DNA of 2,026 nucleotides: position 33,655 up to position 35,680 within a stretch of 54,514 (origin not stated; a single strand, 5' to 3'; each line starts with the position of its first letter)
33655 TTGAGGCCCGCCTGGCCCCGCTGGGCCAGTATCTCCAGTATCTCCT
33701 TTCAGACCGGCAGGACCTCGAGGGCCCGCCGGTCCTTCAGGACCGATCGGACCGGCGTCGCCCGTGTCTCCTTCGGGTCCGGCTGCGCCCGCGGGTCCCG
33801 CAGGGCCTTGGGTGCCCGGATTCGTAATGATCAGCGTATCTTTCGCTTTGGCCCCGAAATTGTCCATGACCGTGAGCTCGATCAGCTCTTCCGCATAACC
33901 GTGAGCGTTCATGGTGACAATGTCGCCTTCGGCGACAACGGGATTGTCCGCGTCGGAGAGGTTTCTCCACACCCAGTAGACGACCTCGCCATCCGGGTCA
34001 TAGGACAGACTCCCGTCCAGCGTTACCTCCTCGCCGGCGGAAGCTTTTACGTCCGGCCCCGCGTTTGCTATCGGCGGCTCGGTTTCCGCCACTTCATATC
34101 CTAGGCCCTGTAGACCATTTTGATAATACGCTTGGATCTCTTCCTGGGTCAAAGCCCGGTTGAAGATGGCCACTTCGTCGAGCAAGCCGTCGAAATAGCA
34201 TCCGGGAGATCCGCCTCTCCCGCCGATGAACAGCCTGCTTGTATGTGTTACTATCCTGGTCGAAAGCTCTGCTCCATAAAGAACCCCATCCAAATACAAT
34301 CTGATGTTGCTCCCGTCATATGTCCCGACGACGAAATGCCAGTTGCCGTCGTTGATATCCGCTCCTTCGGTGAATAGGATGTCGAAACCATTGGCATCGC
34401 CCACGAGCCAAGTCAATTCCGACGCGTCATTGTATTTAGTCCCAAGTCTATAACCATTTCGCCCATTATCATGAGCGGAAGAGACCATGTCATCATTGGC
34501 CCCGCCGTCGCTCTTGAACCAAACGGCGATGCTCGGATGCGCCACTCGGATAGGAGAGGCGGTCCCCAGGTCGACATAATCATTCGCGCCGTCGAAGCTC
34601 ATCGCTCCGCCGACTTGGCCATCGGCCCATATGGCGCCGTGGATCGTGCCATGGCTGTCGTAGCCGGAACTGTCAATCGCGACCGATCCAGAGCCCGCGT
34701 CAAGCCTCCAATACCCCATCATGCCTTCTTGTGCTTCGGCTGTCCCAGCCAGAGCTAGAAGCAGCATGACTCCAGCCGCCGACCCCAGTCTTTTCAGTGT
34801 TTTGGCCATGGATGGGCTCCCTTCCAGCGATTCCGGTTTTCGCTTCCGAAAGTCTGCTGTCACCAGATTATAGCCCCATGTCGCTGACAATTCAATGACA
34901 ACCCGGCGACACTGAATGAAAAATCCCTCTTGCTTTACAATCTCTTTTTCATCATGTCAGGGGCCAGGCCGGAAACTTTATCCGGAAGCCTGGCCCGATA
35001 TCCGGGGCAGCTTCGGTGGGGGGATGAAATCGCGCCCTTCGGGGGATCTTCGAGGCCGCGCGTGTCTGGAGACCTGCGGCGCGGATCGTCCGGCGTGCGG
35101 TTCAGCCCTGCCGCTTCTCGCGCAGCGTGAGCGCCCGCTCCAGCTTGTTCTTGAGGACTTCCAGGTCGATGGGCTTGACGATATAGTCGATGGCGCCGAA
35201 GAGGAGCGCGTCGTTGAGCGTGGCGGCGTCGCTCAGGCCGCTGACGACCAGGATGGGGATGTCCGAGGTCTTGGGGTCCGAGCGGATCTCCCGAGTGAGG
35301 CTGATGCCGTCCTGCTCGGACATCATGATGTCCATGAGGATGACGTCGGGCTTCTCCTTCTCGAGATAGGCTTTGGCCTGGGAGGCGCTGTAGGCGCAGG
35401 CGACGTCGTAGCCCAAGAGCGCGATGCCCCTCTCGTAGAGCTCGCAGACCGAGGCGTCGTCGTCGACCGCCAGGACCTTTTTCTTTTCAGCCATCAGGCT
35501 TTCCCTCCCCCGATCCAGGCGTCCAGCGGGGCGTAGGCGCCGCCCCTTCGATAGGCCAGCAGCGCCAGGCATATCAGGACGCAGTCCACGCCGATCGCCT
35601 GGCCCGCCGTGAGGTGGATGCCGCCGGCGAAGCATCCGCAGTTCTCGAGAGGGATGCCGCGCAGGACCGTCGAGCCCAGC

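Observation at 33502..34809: Secreted LamG-PKD-collagen-like protein (21 uninterrupted G-X-Y triplets) with C-terminal coiled coil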

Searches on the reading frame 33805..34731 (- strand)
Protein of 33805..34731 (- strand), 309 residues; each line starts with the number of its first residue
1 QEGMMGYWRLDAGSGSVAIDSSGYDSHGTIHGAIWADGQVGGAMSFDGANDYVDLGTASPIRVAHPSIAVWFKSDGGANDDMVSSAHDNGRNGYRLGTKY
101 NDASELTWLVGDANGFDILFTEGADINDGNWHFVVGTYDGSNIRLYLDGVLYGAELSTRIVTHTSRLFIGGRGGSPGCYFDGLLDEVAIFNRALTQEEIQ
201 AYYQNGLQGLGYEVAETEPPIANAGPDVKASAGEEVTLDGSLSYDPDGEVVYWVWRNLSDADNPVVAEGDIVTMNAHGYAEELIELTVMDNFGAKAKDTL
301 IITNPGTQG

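Call 52: predict_structure(alignment_id=A4)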
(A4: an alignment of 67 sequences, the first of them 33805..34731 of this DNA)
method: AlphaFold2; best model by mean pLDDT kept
length: 309 residues; sequences in the alignment: 67
mean_pLDDT: 77.3   pTM: 0.70
mean pLDDT of the five models: 77.3, 76.0, 75.6, 74.9, 74.2
residues with pLDDT >= 90: 145; 70-90: 57; 50-70: 56; < 50: 51
segments of 3 or more residues with pLDDT < 50: 219-239, 273-281, 303-309
pLDDT, mean of each block of 10 residues (from residue 1): 93 92 93 97 96 83 88 87 81 88 90 84 87 96 96 87 85 86 97 96 93 58 43 45 53 52 49 45 54 59 43
secondary structure, 60 per line:
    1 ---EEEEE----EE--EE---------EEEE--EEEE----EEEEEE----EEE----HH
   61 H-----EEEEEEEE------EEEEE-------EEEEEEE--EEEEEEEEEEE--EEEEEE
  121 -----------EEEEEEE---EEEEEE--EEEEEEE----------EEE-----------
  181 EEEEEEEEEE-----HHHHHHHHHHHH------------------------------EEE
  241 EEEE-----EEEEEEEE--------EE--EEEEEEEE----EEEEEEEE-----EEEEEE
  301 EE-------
elements in order: E4-8 E28-31 E34-37 E42-47 E52-54 E67-74 E81-85 E93-99 E102-112 E115-120 E132-138 E142-147 E150-156 E167-169 E181-190 H196-207 E238-244 E250-257 E270-277 E282-289 E295-302

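Call 56: fold_search(model_id=the predicted structure, library=pdb)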
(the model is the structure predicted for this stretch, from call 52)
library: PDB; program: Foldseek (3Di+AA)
matches with E <= 10: 1340; with E <= 0.001: 455
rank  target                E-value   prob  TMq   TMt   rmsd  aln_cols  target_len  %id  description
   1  8qft                  2.5e-13  1.00  0.53  0.15  15.0       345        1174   14  X-ray structure of non-toxic non-hemagglutinin (NTNH) protein from botulinum neurotoxin serotype X (released 2024-08-14)
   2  9arj_A                1.6e-12  1.00  0.48  0.13  14.8       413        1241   14  CryoEM structure of BoNT-NTNH-OrfX2 complex from Clostridium botulinum E1, major class (released 2025-01-22)
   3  8byp_N                2.1e-12  1.00  0.52  0.15  15.7       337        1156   15  Botulinum neurotoxin serotype X in complex with NTNH/X (released 2023-02-08)
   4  7uib_D                2.7e-12  1.00  0.49  0.38  17.0       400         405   14  Crystal structure of BoNT/E receptor binding domain in complex with SV2, VHH, and sialic acid (released 2023-04-05)
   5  9ark_A                5.4e-12  1.00  0.53  0.14  16.6       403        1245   13  CryoEM structure of BoNT-NTNH-OrfX2 complex from Clostridium botulinum E1, minor class (released 2025-01-22)
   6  3rmy_A                6.7e-12  1.00  0.53  0.42  17.2       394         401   12  Crystal structure of HCR/D W1238A mutant (released 2011-06-01)
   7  3n7j                  8.2e-12  1.00  0.51  0.40  17.7       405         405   11  Crystal structure of botulinum neurotoxin serotype D binding domain (released 2010-09-08)
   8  3pme                  8.7e-12  1.00  0.51  0.39  15.6       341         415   13  Crystal structure of the receptor binding domain of botulinum neurotoxin C/D mosaic serotype (released 2010-12-15)
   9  3obr                  1.3e-11  1.00  0.53  0.40  16.9       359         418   14  Crystal structure of Botulinum neurotoxin serotype D binding domain (released 2010-09-08)
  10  7uie_H                1.3e-11  1.00  0.49  0.39  14.1       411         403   15  Crystal structure of HcE-JLE-G6 (released 2023-04-05)
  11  4kbb_B                1.3e-11  1.00  0.50  0.38  15.3       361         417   13  Structure of Botulinum neurotoxin B binding domain in complex with both synaptotagmin II and GD1a (released 2013-07-03)
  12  3rmy_D                1.3e-11  1.00  0.51  0.40  17.3       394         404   12  Crystal structure of HCR/D W1238A mutant (released 2011-06-01)
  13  6hox                  1.5e-11  1.00  0.56  0.42  16.1       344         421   14  Crystal structure of the binding domain of Paraclostridial Mosquitocidal Protein 1 (released 2019-07-10)
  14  3v0a_B                1.5e-11  1.00  0.49  0.14  16.6       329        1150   14  2.7 angstrom crystal structure of BoNT/Ai in complex with NTNHA (released 2012-03-14)
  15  7uia_A                1.7e-11  1.00  0.51  0.40  16.1       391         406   14  Crystal structure of BoNT/E receptor binding domain in complex with SV2 and VHH (released 2023-04-05)
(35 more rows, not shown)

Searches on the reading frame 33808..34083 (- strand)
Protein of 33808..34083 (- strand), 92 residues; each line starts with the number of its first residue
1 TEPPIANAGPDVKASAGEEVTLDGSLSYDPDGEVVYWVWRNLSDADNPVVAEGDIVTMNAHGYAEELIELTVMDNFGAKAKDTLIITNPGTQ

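Call 30: search_protein_representatives(alignment_id=A2)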
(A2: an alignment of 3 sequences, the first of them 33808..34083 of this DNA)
Query: 3 sequences, 92 profile positions. Proteins with E-value up to 0.001 (for the whole library): 32459; up to 1e-10: 13067; up to 1e-30: 2459. The best 150 are listed.
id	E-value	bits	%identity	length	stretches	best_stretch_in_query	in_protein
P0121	0.0e+00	1385.9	-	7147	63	3-87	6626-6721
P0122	1.1e-291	958.4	-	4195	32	2-87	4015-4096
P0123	3.8e-258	850.9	-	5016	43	3-86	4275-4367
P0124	5.4e-247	815.1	-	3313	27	1-87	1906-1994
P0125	1.4e-228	756.1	-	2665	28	1-87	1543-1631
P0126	3.8e-227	751.5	-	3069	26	3-89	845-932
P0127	1.5e-218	723.9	-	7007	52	3-87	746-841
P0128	6.9e-215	712.2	-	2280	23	2-87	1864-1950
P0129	1.8e-197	656.4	-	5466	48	3-87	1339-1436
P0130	2.4e-190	633.5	-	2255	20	3-86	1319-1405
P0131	2.7e-189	630.2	-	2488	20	2-91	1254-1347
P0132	3.3e-184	613.9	-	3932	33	3-87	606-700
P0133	2.6e-180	601.4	-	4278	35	2-87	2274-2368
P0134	1.8e-177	592.3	-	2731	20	1-85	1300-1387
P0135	6.4e-176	587.3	-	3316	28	1-87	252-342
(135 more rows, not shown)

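Call 31: find_related_loci(query=A2, collection=genome_contigs, flank=6000)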
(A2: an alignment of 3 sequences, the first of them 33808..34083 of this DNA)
Query A2 (92 aa) in genome_contigs; peptide patterns used: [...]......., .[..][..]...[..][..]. (x = any residue, [..] = any of these).
56 stretches matched a pattern; 1 encode a relative of the query (tblastn E <= 1e-3); 1 distinct loci.
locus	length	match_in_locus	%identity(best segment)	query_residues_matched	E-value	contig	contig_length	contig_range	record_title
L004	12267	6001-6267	64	4-92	5e-38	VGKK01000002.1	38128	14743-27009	MAG: Candidatus Omnitrophota bacterium isolate M_DeepCast_400m_m2_183 M_DeepCast_400m_m2_183_Ga0194112_10001198, whole g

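Call 32: find_related_loci(query=A2, collection=viral_contigs, flank=6000)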
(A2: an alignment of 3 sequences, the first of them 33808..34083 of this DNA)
Query A2 (92 aa) in viral_contigs; peptide patterns used: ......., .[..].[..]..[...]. (x = any residue, [..] = any of these).
95 stretches matched a pattern; 39 encode a relative of the query (tblastn E <= 1e-3); 38 distinct loci.
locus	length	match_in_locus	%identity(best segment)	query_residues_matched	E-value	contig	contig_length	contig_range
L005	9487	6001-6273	35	4-92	7e-14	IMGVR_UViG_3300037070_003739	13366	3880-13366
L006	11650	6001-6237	44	3-80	2e-13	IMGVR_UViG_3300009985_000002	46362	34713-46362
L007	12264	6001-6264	40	2-87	6e-11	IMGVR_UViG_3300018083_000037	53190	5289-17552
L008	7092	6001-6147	47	2-50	5e-10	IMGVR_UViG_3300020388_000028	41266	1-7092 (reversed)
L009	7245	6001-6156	44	2-52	3e-9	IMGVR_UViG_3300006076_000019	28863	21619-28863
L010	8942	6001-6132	45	2-45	4e-9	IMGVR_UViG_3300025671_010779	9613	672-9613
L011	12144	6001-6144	42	3-59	4e-9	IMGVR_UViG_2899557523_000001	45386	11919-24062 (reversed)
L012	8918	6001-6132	45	2-45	4e-9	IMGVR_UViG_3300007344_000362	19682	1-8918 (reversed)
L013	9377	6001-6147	40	2-59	5e-9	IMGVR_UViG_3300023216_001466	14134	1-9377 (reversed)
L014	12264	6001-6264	32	3-87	6e-9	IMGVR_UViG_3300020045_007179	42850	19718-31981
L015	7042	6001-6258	33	4-85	8e-9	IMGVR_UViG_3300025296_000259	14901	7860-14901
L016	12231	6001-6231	35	3-78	2e-8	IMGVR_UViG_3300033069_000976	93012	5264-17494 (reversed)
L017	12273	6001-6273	36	2-87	3e-8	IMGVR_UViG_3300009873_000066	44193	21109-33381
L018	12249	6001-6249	37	2-87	3e-8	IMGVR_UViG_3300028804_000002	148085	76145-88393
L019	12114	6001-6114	50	3-40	6e-8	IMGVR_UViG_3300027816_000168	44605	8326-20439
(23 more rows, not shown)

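Call 36: find_related_loci(query=A3, collection=metagenome_contigs, flank=6000)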
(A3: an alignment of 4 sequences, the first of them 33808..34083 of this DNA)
Query A3 (92 aa) in metagenome_contigs; peptide patterns used: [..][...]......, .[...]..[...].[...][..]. (x = any residue, [..] = any of these).
539 stretches matched a pattern; 15 encode a relative of the query (tblastn E <= 1e-3); 15 distinct loci.
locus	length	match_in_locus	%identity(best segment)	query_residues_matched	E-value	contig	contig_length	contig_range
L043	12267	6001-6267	64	4-92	4e-37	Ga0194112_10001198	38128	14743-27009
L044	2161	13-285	67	2-92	2e-36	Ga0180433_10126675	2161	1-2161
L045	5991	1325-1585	61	2-88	2e-31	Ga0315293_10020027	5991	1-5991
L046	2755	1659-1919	54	2-88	3e-29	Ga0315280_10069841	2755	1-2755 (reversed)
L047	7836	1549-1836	47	1-88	8e-19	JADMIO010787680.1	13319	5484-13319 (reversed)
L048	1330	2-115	76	53-90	5e-16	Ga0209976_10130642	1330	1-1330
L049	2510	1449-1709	40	2-86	1e-14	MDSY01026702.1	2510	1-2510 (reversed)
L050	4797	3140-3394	41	4-87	3e-13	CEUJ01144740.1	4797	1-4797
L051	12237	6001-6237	37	3-85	4e-10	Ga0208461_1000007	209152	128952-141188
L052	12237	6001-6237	37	3-85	4e-10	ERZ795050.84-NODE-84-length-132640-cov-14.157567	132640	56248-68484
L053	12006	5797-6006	35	4-77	9e-9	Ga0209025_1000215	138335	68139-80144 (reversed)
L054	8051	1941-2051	51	3-39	5e-7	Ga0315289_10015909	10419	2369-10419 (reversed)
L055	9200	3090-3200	51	3-39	5e-7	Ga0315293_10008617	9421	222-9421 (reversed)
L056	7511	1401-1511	51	3-39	5e-7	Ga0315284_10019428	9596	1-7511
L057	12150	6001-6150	41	4-47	5e-6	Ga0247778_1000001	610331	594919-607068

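Call 64: search_protein_families(library=pfam, proteins=[L004:3256-4701:+, L046:178-1650:+, L004:4776-5114:+, L004:6672-7895:+, L045:2315-3070:+, L046:2298-2597:+], max_evalue=0.001)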
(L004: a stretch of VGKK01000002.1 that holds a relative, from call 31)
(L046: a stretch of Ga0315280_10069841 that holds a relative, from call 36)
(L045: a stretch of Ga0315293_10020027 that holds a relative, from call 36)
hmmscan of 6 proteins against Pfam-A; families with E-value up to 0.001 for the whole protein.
L004:3256-4701:+ (481 aa): 1 family
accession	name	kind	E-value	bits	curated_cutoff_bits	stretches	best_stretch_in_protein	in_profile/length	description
PF13231.12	PMT_2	-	1.5e-16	61.5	26.1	1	72-225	4-160/160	Dolichyl-phosphate-mannose-protein mannosyltransferase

L046:178-1650:+ (490 aa): 15 families
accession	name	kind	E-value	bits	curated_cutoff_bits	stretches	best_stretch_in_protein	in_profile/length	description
PF00515.34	TPR_1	-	4e-25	87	27.8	3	338-369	1-32/34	Tetratricopeptide repeat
PF07719.23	TPR_2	-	3e-22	77.3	27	3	338-370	1-33/34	Tetratricopeptide repeat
PF13414.12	TPR_11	-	1.7e-19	69.6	26.8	2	414-452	1-39/42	TPR repeat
PF13181.12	TPR_8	-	4.5e-16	58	25.7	1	340-369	3-32/34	Tetratricopeptide repeat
PF13432.12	TPR_16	-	3.3e-15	56.6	32.7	2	320-369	13-62/65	Tetratricopeptide repeat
PF13431.12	TPR_17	-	6.8e-13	48.2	24.4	0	430-460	2-32/34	Tetratricopeptide repeat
PF13424.12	TPR_12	-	9.2e-09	35.8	30.1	0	342-401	7-74/77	Tetratricopeptide repeat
PF13176.12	TPR_7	-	1.3e-08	34.7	27.9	0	417-442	9-34/36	Tetratricopeptide repeat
PF13374.12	TPR_10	-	1.4e-08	34.9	27.5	0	340-367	4-31/42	Tetratricopeptide repeat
PF14559.12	TPR_19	-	2e-08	34.9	25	1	418-459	2-43/68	Tetratricopeptide repeat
PF13371.12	TPR_9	-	1.1e-06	29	35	0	347-404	4-61/73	Tetratricopeptide repeat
PF13428.12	TPR_14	-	2.3e-06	28.2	23.5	0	414-448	8-42/44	Tetratricopeptide repeat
PF13174.12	TPR_6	-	0.00011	23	26.3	0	417-439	10-32/33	Tetratricopeptide repeat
PF24575.1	TPR_Slam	-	0.00034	21.4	35.2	0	417-460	57-100/104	Surface lipoprotein assembly modifier, N-terminal TPR repeats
PF25575.1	TPR_BSK1_C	-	0.001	19.4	42.2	0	419-467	54-103/118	Serine/threonine-protein kinase BSK1-like, TPR repeats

L004:4776-5114:+ (112 aa): 1 family
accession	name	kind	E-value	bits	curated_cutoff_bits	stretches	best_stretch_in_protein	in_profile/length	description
PF07963.17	N_methyl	-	1.4e-06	28.1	21.2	1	14-36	4-26/27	Prokaryotic N-terminal methylation motif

L004:6672-7895:+ (407 aa): 2 families
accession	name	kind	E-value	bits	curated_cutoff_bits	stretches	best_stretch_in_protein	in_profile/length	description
PF13635.12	DUF4143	-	2.2e-46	158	28.1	1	194-348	1-159/160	Domain of unknown function (DUF4143)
PF13173.12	AAA_14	-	1.2e-23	83.9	27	1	39-155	3-128/129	AAA domain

L045:2315-3070:+ (251 aa): 1 family
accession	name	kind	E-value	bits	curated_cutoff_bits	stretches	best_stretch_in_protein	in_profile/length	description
PF04402.19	SIMPL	-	1.4e-25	91.2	25.2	1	47-248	1-205/205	Protein of unknown function (DUF541)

L046:2298-2597:+ (99 aa): 0 families

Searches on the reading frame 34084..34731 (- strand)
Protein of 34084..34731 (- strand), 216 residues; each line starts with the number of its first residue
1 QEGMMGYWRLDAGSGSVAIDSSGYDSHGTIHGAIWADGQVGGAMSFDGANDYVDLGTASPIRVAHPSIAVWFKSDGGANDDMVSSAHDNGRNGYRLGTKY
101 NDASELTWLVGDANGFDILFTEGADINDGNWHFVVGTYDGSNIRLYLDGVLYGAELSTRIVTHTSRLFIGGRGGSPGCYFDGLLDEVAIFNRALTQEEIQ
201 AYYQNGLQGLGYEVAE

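Call 43: find_homologous_proteins(query=window:34084-34731:-, max_evalue=0.00001)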
Query window:34084-34731:- (216 aa): 119 proteins with E <= 0.00001 among 340 candidates.
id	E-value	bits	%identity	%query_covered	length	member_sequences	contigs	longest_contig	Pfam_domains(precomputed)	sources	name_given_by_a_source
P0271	4.0e-29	120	37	100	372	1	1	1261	PF13385.14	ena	-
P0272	6.2e-29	120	36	99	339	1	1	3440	PF13385.14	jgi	-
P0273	1.2e-25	109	38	96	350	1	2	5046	PF13385.14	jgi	jgi:large repetitive protein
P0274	1.6e-25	108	35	93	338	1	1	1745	PF07953.21,PF13385.14,PF02973.23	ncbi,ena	-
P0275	1.1e-24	106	35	93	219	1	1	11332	PF13385.14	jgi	jgi:hypothetical protein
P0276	2.5e-24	105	38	96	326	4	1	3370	PF13385.14,PF22888.2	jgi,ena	-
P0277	3.9e-24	104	33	93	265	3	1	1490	PF13385.14,PF02973.23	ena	-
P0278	5.2e-24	104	29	96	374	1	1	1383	PF13385.14,PF02973.23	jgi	jgi:hypothetical protein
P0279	3.5e-22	98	35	95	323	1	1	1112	PF13385.14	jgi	-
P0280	2.1e-21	95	37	96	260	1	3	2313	PF13385.14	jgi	-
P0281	3.4e-21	94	38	88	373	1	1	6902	PF13385.14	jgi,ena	-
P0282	3.7e-21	94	34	93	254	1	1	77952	PF13385.14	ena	-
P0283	7.8e-21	93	37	95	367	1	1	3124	PF13385.14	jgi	jgi:hypothetical protein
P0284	4.0e-20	91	31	71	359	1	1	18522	PF13385.14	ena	-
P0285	5.0e-20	90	29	98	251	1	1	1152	PF13385.14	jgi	jgi:hypothetical protein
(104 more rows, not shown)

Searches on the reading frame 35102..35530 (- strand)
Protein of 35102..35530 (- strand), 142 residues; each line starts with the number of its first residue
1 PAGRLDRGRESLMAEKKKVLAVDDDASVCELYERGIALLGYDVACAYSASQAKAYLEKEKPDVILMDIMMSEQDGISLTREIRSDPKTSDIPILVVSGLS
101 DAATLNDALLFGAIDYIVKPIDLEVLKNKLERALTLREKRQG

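Call 26: search_protein_families(library=pfam, proteins=[window:35102-35530:-], max_evalue=0.00001)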
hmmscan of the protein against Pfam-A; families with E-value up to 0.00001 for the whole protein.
window:35102-35530:- (142 aa): 1 family
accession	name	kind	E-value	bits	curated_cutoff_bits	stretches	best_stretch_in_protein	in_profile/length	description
PF00072.30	Response_reg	-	1.1e-25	90.4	30.2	1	19-130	1-110/111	Response regulator receiver domain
